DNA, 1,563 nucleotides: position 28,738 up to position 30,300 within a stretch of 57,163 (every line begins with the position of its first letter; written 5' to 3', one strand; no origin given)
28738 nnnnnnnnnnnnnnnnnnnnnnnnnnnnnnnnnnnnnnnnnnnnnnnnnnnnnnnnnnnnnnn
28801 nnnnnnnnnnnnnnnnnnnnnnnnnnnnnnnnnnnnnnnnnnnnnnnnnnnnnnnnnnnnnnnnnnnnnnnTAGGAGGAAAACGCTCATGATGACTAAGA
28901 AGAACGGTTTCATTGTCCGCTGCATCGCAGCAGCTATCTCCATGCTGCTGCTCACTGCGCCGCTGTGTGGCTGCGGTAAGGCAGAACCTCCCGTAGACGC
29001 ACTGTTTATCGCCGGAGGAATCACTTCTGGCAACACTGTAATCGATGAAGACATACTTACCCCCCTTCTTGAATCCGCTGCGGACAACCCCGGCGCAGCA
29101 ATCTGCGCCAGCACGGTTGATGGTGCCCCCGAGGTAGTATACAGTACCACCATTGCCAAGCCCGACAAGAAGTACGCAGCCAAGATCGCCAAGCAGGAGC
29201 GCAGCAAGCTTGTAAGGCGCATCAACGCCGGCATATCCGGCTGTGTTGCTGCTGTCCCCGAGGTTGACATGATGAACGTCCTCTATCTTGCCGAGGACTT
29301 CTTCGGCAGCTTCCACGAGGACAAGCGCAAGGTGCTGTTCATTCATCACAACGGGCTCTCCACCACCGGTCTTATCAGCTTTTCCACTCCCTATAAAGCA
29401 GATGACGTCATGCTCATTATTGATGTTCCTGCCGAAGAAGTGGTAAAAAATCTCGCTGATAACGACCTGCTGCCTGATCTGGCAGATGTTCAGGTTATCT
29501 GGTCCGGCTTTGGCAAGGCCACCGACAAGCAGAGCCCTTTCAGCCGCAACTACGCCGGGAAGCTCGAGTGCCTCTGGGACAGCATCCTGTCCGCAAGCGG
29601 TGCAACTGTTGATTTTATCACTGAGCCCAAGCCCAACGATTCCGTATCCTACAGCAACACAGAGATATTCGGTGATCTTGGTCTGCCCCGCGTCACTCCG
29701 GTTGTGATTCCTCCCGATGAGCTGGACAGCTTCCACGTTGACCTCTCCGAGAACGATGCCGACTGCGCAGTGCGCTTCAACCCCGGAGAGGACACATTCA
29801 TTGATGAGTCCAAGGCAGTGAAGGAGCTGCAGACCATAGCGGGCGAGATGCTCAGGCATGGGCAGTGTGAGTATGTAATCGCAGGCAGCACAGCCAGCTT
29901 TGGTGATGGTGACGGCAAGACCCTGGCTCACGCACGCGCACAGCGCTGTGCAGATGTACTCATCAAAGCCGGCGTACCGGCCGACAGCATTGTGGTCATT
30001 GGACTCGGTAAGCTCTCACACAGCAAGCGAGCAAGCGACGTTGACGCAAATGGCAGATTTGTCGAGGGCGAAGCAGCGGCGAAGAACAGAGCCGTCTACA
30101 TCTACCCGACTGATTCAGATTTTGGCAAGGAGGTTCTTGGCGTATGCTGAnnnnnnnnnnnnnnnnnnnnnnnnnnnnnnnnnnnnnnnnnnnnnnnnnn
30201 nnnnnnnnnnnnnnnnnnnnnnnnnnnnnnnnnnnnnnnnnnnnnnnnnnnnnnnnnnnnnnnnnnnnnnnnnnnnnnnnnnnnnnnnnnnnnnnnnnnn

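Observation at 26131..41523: A ~15.4-kb co-directional accessory gene block: unknown genes, OmpA-like lipoprotein, FHA, private SEDS/bPBP pair, LRR-kinase, two PP2C, ClpP paralogue and a TM-less VirD4-like ATPase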

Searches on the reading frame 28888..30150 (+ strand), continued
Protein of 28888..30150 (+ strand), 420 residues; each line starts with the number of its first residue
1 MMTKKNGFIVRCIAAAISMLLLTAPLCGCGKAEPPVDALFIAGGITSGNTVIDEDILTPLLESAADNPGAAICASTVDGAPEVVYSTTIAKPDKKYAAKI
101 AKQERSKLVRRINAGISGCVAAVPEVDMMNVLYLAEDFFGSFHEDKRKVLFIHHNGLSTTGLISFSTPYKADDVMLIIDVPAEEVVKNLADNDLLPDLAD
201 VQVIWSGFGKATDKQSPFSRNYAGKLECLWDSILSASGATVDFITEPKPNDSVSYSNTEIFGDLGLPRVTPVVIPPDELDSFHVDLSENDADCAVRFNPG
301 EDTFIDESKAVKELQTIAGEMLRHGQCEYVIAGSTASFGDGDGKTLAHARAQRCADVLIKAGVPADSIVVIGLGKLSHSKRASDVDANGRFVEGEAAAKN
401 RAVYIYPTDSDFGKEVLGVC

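Call 69: search_dna_similar(query=window:28888-30150:+, collection=plasmids, mode=protein, max_rows=10, max_evalue=0.001)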
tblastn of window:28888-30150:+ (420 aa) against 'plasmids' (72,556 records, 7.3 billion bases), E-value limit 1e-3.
Records with a match: 2; places in all: 2; records where one place covers at least 80% of the query: 2.
Best place of each record, by identity: <60% 2.
By first word of the organism name: Rhodococcus 2.
By predicted mobility (MOB-suite, as given by PLSDB): non-mobilizable 1; mobilizable 1.
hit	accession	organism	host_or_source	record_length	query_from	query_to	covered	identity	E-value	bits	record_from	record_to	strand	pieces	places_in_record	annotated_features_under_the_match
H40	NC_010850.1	Rhodococcus sp. NS1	-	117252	4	405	96%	25.8%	2e-9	67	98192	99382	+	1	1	OmpA family protein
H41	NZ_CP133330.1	Rhodococcus sp. DN22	-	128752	54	411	85%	29.0%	3e-9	67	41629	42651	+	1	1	OmpA family protein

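Call 70: get_annotated_region(hit=H40, flank=12000)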
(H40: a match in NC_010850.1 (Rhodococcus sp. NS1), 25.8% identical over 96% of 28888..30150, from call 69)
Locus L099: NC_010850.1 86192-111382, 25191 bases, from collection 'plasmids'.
description: Rhodococcus sp. NS1 plasmid pNSL1, complete sequence
organism: Rhodococcus sp. NS1 (NCBI taxid 402236)
taxonomy: Bacteria; Actinomycetota; Actinomycetes; Mycobacteriales; Nocardiaceae; Rhodococcus; Rhodococcus sp. NS1
host: -; source: -; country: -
typing (MOB-suite, as given by PLSDB): non-mobilizable
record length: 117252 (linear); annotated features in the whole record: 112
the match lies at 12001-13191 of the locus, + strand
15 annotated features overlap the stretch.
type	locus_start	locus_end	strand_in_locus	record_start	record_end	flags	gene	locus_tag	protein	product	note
CDS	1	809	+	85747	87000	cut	-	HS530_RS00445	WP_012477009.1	IS256 family transposase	-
CDS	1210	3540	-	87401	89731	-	-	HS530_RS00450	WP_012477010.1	tetratricopeptide repeat protein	-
CDS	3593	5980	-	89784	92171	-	-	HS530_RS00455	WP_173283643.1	tetratricopeptide repeat protein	-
CDS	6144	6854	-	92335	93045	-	-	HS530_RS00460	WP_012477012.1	hypothetical protein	-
CDS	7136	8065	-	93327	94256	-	-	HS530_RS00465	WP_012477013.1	hypothetical protein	-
CDS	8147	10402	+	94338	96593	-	-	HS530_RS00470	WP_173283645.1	tetratricopeptide repeat protein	-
CDS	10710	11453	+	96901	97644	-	-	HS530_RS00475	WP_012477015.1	tetratricopeptide repeat protein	-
CDS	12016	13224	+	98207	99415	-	-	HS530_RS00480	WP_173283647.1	OmpA family protein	-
CDS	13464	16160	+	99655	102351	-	-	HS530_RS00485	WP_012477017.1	tetratricopeptide repeat protein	-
CDS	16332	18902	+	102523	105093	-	-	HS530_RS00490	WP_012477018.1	tetratricopeptide repeat protein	-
CDS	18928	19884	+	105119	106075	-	-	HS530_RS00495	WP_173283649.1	hypothetical protein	-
CDS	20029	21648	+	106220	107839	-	-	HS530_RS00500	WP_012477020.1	hypothetical protein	-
CDS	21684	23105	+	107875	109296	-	-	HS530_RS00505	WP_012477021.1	hypothetical protein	-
CDS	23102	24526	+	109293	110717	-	-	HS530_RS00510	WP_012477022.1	CHAT domain-containing protein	-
CDS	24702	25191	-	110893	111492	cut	-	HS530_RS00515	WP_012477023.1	hypothetical protein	-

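Call 71: get_annotated_region(hit=H41, flank=12000)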
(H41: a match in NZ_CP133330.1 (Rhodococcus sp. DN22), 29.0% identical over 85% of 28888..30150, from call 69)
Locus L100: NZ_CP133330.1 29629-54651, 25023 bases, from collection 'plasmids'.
description: Rhodococcus sp. DN22 strain strain DN22 plasmid p4, complete sequence
organism: Rhodococcus sp. DN22 (NCBI taxid 357684)
taxonomy: Bacteria; Actinomycetota; Actinomycetes; Mycobacteriales; Nocardiaceae; Rhodococcus; Rhodococcus sp. DN22
host: -; source: -; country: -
typing (MOB-suite, as given by PLSDB): mobilizable; relaxase MOBP
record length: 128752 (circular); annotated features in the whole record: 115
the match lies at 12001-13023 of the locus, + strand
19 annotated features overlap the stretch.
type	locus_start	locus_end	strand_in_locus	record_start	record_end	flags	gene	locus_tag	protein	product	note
CDS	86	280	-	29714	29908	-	-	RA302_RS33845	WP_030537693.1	hypothetical protein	-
CDS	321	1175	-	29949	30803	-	-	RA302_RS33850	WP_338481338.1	CPBP family intramembrane glutamic endopeptidase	GO:0071586 - CAAX-box protein processing [Evidence IEA]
CDS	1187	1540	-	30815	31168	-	-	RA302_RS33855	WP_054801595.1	hypothetical protein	-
CDS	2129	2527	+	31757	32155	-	mobC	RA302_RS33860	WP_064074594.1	plasmid mobilization relaxosome protein MobC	-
CDS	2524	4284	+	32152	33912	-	-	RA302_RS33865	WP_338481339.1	relaxase/mobilization nuclease domain-containing protein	-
CDS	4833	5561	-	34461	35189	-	-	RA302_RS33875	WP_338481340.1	hypothetical protein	-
CDS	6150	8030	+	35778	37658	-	-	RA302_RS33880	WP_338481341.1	tetratricopeptide repeat protein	-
CDS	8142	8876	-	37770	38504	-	-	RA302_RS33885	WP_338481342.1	hypothetical protein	-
CDS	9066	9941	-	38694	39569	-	-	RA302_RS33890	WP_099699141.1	hypothetical protein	-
CDS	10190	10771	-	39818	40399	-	-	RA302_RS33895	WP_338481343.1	NYN domain-containing protein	-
CDS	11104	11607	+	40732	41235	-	-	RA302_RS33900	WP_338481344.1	hypothetical protein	-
CDS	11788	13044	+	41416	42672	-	-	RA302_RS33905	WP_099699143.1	OmpA family protein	-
CDS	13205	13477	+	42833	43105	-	-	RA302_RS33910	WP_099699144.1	hypothetical protein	-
CDS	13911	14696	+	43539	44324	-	-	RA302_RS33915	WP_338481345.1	hypothetical protein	-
CDS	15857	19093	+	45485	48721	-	-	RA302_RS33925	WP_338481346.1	tetratricopeptide repeat protein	-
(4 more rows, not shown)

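Call 75: search_dna_similar(query=L100:11788-13044:+, collection=plasmids, mode=protein, max_rows=40, max_evalue=0.000001)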
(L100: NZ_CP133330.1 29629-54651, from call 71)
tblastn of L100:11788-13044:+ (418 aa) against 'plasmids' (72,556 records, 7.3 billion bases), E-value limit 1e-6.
Records with a match: 3; places in all: 3; records where one place covers at least 80% of the query: 3.
Best place of each record, by identity: >=99% 1; 60-80% 1; <60% 1.
By first word of the organism name: Rhodococcus 2; Nocardia 1.
By predicted mobility (MOB-suite, as given by PLSDB): non-mobilizable 2; mobilizable 1.
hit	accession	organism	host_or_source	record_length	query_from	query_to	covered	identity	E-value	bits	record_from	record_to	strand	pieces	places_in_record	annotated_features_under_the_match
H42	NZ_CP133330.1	Rhodococcus sp. DN22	-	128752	1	418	100%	100.0%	0e+0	642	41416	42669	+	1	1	OmpA family protein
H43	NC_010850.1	Rhodococcus sp. NS1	-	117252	65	416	84%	61.9%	2e-116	380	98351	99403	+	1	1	OmpA family protein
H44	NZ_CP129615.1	Nocardia sp. PE-7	cell culture,an LDPE film in soil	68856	67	409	82%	34.6%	3e-29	128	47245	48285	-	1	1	OmpA family protein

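Call 76: get_annotated_region(hit=H44, flank=14000)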
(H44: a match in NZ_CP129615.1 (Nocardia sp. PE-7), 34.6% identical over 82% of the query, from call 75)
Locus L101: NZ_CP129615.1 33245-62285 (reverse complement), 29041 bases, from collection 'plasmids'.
description: Nocardia sp. PE-7 plasmid pPE-7, complete sequence
organism: Nocardia sp. PE-7 (NCBI taxid 3058426)
taxonomy: Bacteria; Actinomycetota; Actinomycetes; Mycobacteriales; Nocardiaceae; Nocardia; Nocardia sp. PE-7
host: -; source: cell culture,an LDPE film in soil; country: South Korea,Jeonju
typing (MOB-suite, as given by PLSDB): non-mobilizable
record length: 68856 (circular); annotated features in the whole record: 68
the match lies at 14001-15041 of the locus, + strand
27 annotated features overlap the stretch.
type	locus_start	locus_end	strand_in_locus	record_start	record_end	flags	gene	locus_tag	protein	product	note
CDS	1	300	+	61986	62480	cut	-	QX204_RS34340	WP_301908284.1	sigma-70 family RNA polymerase sigma factor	GO:0006352 - DNA-templated transcription initiation [Evidence IEA]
CDS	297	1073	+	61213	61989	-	-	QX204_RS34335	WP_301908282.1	hypothetical protein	-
CDS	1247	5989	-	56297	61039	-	mobF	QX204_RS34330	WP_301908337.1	MobF family relaxase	-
CDS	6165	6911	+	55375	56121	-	-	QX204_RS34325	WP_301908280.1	phage Gp37/Gp68 family protein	-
CDS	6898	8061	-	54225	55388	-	tcmP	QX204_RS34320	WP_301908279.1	three-Cys-motif partner protein TcmP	-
CDS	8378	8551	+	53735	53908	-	-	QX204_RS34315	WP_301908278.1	hypothetical protein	-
CDS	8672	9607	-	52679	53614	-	-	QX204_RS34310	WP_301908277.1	site-specific integrase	GO:0015074 - DNA integration [Evidence IEA]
CDS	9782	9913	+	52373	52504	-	-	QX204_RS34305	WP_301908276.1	hypothetical protein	-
CDS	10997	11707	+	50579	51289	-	-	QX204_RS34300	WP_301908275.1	hypothetical protein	-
CDS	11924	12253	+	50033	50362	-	-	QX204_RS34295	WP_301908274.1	hypothetical protein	-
CDS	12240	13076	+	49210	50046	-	-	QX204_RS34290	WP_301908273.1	hypothetical protein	-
CDS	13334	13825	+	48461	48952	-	-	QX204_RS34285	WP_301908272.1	hypothetical protein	-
CDS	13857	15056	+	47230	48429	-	-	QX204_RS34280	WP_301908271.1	OmpA family protein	-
CDS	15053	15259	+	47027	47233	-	-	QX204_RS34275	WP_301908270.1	hypothetical protein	-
CDS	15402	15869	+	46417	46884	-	-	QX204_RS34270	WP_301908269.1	hypothetical protein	-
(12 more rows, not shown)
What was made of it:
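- Cassette homologues occur on Rhodococcus and Nocardia plasmids that carry relaxases (calls 71, 76).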

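Call 82: find_related_loci(query=A2, collection=metagenome_contigs, flank=10000)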
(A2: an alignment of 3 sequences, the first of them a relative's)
Query A2 (420 aa) in metagenome_contigs; peptide patterns used: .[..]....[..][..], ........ (x = any residue, [..] = any of these).
600 stretches matched a pattern, but none encodes a relative of the query by tblastn (E <= 1e-3).

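Call 112: search_protein_families(library=pfam, alignment_id=A9, max_evalue=0.001)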
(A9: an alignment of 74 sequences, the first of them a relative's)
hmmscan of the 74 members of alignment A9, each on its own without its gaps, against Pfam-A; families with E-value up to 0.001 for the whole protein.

A. member 1, P0001 (420 aa): 1 family
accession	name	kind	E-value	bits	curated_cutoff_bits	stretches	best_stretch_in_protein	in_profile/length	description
PF00691.25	OmpA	-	0.0001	23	27.2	1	297-377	2-82/98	OmpA family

B. families by the number of members that match (of 74 scanned): 2 families
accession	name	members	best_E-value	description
PF00691.25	OmpA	72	6.9e-15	OmpA family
PF03711.20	OKR_DC_1_C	1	5.4e-12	Orn/Lys/Arg decarboxylase, C-terminal domain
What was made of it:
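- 28888..30150 (+): Cassette protein D: lipoprotein (invariant lipobox Cys29) with an alpha/beta N-domain of unnamed family and a C-terminal OmpA-like peptidoglycan-binding domain. 72 of 74 sampled members carry OmpA_C and none has a Pfam hit on the N-domain (call 112).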

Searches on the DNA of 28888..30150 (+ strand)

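Call 101: search_dna_similar(query=L001:5355-5841:+, collection=phages, mode=distant, max_evalue=1, max_rows=15)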
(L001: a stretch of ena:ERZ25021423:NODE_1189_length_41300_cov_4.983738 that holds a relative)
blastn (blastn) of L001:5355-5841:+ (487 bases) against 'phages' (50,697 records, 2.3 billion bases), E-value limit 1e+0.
Records with a match: 2; places in all: 2; records where one place covers at least 80% of the query: 0.
Best place of each record, by identity: 80-90% 2.
By first word of the organism name: Bacteroides 2.
By host as written in the record: Bacteroides fragilis DA486 1; Bacteroides ovatus BSC649 1.
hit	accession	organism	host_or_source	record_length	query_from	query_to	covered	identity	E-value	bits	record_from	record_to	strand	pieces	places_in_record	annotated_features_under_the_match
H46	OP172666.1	Bacteroides phage BF486P1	Bacteroides fragilis DA486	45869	111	156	9%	82.6%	4e-2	45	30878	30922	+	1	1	hypothetical protein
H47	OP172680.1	Bacteroides phage BK649P1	Bacteroides ovatus BSC649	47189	111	156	9%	82.6%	4e-2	45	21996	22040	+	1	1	hypothetical protein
